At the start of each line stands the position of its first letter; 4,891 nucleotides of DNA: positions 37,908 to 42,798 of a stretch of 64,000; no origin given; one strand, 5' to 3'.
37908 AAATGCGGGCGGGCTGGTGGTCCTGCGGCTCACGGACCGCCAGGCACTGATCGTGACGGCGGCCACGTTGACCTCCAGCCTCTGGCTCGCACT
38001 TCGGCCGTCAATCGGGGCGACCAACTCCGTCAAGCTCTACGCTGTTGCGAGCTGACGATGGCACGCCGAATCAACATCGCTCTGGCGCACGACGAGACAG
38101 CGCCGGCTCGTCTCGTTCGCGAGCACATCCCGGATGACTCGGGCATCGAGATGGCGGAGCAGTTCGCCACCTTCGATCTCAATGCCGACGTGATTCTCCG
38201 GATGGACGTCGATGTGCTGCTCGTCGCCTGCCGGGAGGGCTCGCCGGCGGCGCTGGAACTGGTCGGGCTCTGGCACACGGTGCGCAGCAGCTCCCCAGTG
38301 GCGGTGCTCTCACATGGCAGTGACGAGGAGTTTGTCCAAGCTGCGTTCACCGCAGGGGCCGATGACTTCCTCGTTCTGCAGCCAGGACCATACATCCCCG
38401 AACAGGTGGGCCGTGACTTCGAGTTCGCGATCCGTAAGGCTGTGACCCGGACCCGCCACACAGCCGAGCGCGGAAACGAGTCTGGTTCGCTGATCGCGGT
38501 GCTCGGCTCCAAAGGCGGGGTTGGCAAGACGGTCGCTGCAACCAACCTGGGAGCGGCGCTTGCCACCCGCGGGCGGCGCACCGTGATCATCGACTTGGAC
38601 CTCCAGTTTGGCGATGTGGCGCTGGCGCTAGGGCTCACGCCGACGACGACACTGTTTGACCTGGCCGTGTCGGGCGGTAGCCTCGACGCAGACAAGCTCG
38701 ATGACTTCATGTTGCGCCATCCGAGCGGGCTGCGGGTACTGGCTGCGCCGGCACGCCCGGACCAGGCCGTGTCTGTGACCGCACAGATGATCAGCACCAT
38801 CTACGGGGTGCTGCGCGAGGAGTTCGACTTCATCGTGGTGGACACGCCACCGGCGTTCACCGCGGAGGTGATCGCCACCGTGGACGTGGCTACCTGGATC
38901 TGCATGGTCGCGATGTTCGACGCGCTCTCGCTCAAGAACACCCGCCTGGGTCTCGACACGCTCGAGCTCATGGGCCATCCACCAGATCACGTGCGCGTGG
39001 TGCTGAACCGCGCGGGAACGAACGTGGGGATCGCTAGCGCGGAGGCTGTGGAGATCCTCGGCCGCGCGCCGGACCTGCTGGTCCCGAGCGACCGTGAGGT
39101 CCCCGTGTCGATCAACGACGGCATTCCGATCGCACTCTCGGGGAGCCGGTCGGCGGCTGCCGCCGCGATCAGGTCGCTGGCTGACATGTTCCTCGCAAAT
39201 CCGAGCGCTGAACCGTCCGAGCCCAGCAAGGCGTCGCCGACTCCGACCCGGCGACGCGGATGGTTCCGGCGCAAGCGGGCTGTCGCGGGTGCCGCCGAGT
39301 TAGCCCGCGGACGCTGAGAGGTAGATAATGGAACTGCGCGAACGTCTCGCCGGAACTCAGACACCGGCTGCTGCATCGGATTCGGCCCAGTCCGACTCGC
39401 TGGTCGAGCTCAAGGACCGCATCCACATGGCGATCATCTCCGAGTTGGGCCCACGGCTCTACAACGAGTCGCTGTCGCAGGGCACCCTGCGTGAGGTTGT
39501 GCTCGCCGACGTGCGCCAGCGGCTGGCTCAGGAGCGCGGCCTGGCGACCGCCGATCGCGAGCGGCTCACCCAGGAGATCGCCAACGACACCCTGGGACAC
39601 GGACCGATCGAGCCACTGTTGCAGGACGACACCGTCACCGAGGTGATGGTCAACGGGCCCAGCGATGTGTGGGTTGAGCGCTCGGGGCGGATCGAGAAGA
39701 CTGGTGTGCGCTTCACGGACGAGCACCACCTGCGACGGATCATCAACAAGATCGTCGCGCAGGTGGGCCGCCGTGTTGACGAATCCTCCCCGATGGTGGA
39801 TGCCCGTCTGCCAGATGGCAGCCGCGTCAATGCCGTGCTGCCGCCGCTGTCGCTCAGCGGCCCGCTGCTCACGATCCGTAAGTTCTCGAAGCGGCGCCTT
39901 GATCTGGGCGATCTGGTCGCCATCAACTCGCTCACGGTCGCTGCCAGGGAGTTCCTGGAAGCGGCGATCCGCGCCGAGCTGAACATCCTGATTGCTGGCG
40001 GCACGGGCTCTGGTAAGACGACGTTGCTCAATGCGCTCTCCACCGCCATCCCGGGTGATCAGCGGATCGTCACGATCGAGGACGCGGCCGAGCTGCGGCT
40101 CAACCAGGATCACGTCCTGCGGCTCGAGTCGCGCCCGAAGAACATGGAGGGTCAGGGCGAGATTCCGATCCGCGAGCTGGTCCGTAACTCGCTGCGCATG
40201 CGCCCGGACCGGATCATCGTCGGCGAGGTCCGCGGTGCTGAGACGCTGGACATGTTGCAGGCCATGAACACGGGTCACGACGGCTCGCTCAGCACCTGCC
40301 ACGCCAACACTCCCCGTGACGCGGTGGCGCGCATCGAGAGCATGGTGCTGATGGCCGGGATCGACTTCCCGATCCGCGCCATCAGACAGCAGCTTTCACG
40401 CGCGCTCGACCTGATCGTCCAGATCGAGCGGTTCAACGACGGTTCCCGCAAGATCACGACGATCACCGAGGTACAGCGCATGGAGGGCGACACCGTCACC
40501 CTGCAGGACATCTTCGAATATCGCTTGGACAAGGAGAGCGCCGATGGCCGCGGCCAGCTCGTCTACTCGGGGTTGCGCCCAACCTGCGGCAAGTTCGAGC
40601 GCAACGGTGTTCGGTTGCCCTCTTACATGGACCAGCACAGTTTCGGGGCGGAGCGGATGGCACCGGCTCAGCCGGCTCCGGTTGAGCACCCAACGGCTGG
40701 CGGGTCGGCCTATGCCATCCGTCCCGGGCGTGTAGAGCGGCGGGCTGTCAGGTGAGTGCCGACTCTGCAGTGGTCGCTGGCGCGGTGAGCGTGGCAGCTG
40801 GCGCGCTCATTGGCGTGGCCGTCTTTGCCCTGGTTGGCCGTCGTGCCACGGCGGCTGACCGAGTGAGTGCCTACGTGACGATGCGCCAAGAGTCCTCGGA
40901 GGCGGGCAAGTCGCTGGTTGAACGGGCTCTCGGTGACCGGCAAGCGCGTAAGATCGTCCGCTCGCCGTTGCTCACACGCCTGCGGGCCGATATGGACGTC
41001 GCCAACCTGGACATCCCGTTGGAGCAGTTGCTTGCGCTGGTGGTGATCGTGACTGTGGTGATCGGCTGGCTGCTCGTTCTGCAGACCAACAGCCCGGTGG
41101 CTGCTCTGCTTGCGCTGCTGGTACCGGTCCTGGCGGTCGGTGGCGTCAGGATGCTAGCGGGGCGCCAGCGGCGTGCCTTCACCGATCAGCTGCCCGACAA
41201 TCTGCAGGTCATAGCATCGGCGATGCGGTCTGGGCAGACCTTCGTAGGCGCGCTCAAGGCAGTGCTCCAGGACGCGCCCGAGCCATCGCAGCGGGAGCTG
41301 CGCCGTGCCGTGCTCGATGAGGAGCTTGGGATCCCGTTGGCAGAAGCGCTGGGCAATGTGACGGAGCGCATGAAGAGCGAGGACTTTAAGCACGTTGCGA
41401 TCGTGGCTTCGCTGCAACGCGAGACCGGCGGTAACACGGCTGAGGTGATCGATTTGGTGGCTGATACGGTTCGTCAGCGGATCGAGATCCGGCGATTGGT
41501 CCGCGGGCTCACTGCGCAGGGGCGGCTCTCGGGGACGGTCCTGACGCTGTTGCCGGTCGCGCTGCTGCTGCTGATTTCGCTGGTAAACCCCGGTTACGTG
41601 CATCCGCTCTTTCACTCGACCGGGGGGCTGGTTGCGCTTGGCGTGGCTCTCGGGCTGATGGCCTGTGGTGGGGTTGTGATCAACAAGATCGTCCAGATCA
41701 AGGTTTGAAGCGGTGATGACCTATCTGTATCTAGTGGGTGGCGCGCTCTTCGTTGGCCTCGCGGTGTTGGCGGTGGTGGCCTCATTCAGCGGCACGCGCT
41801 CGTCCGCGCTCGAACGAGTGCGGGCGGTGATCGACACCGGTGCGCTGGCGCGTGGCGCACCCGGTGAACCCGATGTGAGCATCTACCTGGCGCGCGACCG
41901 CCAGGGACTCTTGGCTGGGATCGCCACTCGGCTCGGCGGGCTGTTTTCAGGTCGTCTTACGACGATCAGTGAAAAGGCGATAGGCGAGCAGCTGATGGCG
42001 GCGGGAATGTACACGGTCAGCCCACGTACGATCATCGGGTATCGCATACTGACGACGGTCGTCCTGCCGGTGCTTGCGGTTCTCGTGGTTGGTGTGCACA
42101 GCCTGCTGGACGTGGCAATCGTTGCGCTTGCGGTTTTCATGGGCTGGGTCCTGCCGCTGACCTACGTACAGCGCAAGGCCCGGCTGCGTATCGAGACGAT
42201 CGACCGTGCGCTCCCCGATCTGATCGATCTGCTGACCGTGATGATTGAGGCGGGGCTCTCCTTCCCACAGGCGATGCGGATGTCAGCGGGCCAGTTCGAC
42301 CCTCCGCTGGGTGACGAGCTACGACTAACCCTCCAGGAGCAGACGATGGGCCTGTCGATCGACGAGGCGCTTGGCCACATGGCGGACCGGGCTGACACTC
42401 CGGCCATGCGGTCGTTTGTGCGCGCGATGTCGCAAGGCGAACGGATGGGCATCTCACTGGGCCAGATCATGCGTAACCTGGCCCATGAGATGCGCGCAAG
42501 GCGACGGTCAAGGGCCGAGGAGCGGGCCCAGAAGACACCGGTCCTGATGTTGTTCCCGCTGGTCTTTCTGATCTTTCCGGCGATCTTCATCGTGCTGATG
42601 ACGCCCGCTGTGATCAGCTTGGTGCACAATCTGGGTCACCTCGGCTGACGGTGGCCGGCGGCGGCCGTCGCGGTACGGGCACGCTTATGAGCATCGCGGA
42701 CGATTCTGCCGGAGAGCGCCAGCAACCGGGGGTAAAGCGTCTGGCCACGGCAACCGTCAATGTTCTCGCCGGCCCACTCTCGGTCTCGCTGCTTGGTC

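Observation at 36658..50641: Tad/Flp pilus operon physically fused to an array of five GT87/DUF2029 (PimE-like) GT-C glycosyltransferase paralogs plus a large unknown membrane protein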

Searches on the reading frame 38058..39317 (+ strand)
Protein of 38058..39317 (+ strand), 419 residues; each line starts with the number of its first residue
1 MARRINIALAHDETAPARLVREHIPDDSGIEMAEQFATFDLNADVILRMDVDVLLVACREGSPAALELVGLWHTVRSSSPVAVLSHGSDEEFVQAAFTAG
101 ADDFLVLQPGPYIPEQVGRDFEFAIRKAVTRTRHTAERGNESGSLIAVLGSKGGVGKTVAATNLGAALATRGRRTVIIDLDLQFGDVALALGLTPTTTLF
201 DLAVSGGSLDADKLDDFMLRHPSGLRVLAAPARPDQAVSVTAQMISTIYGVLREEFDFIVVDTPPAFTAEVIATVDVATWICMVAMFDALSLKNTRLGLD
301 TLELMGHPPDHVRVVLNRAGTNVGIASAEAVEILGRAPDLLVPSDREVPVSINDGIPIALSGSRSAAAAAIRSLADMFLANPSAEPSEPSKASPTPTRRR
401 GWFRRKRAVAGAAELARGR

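Call 4: search_protein_families(library=pfam, proteins=[window:38058-39317:+], max_evalue=0.01)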
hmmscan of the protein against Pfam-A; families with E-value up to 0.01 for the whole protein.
window:38058-39317:+ (419 aa): 7 families
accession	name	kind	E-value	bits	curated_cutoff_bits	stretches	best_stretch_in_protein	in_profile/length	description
PF13614.12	AAA_31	-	6.6e-13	49.4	27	1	145-275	3-137/177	AAA domain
PF01656.29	CbiA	-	5.9e-12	46.1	25.4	1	146-331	1-96/125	CobQ/CobB/MinD/ParA nucleotide binding domain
PF10609.15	ParA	-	1.7e-09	37.9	27.1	1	145-278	5-134/246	NUBPL iron-transfer P-loop NTPase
PF00142.24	Fer4_NifH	-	1.7e-05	24.9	25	1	146-246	3-101/271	4Fe-4S iron sulfur cluster binding proteins, NifH/frxC family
PF02374.21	ArsA_ATPase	-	0.00012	21.9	24.3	1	148-181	5-38/305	Anion-transporting ATPase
PF09140.17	MipZ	-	0.00024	20.9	20.7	0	147-183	4-40/262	ATPase MipZ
PF06564.18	CBP_BcsQ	-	0.00069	19.6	21.3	0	145-180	3-38/234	Cellulose biosynthesis protein BcsQ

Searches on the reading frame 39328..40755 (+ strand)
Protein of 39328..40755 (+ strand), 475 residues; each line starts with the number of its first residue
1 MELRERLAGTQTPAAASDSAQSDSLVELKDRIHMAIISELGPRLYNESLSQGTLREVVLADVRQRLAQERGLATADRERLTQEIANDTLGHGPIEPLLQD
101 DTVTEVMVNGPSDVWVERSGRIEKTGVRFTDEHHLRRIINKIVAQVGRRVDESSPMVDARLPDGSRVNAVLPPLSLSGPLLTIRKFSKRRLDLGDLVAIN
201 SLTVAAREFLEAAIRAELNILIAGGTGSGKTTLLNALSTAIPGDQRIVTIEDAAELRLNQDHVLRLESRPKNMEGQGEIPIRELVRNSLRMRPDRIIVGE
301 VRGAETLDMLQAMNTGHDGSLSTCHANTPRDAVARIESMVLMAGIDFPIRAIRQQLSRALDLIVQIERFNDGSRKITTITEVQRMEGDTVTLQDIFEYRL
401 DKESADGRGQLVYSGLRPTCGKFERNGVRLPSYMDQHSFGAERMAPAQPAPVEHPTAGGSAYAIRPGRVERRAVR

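Call 4: search_protein_families(library=pfam, proteins=[window:39328-40755:+], max_evalue=0.01)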
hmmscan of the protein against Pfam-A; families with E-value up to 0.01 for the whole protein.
window:39328-40755:+ (475 aa): 12 families
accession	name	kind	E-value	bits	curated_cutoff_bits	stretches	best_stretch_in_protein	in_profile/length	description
PF00437.27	T2SSE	-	8.2e-69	232.4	24.9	1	90-364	4-273/370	Type II/IV secretion system protein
PF13555.12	AAA_29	-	6.2e-05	23.1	27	1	217-245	23-50/61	P-loop containing region of AAA domain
PF13476.12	AAA_23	-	0.00029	22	27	1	220-244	22-46/201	AAA domain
PF00005.33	ABC_tran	-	0.0003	21.8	25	1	215-253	9-47/137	ABC transporter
PF13191.12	AAA_16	-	0.00031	21.7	32.6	1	210-256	16-63/167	AAA ATPase domain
PF01580.24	FtsK_SpoIIIE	-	0.00074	19.5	24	1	215-237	36-59/221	FtsK/SpoIIIE family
PF13521.12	AAA_28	-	0.0012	19.6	27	1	220-259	2-37/164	AAA domain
PF12775.13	AAA_7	-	0.0063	16.5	25.8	0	203-245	19-61/181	P-loop containing dynein motor region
PF06414.18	Zeta_toxin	-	0.0064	16.4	22.3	0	219-248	18-48/199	Zeta toxin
PF13401.12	AAA_22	-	0.0069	17.1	27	0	217-300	5-92/130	AAA domain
PF07724.20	AAA_2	-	0.007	16.8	27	0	217-278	3-63/166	AAA domain (Cdc48 subfamily)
PF02492.25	cobW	-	0.0086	16.1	20.7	0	220-263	3-47/180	CobW/HypB/UreG, nucleotide-binding domain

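Call 99: find_related_loci(query=A7, collection=metagenome_contigs, flank=10000)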
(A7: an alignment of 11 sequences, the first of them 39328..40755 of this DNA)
Query A7 (475 aa) in metagenome_contigs; peptide patterns used: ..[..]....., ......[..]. (x = any residue, [..] = any of these).
600 stretches matched a pattern (row limit reached: there are more); 600 encode a relative of the query (tblastn E <= 1e-3); the best 80 are kept; 80 distinct loci.
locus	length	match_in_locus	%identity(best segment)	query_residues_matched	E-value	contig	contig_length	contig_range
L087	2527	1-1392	78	5-474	0e+0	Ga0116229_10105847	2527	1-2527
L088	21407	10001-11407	65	1-450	0e+0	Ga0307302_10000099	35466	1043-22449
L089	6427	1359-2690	67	1-442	0e+0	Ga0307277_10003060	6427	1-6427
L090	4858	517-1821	65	1-436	0e+0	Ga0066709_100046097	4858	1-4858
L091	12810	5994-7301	66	1-436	0e+0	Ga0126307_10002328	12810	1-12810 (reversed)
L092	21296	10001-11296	65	1-432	4e-176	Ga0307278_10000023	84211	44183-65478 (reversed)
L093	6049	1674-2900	59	27-430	7e-157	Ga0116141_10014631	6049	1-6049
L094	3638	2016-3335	55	1-434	1e-160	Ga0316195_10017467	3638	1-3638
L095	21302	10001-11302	55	19-451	1e-153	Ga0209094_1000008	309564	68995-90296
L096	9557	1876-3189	57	15-438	6e-151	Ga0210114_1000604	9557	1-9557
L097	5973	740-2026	58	22-443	5e-149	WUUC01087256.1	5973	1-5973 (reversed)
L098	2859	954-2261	59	7-431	1e-155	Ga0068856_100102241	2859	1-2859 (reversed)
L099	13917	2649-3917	59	1-418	2e-147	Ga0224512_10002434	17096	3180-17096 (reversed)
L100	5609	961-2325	56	5-450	3e-148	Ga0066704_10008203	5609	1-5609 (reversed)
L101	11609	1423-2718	59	23-439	2e-145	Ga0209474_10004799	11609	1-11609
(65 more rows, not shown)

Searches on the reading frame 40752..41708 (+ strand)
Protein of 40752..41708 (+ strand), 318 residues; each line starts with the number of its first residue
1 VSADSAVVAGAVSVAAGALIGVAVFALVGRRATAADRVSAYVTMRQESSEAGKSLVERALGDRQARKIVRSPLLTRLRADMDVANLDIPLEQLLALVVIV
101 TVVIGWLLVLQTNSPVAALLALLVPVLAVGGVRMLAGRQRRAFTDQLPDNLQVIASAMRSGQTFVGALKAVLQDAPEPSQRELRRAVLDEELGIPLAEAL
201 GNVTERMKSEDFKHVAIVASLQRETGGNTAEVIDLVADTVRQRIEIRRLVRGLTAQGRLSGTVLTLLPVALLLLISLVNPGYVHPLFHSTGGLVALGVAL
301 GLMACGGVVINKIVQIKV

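Call 4: search_protein_families(library=pfam, proteins=[window:40752-41708:+], max_evalue=0.01)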
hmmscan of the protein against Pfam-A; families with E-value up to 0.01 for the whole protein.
window:40752-41708:+ (318 aa): 1 family
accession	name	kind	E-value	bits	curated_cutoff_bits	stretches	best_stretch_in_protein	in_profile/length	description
PF00482.28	T2SSF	-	1.8e-14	54.2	25.2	1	151-275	2-123/125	Type II secretion system (T2SS), protein F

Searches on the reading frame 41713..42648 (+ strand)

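Call 4: search_protein_families(library=pfam, proteins=[window:41713-42648:+], max_evalue=0.01)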
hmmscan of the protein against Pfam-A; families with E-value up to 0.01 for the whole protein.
window:41713-42648:+ (311 aa): 1 family
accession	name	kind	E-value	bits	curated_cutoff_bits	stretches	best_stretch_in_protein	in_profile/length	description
PF00482.28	T2SSF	-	5.3e-22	78.5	25.2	1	171-296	2-124/125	Type II secretion system (T2SS), protein F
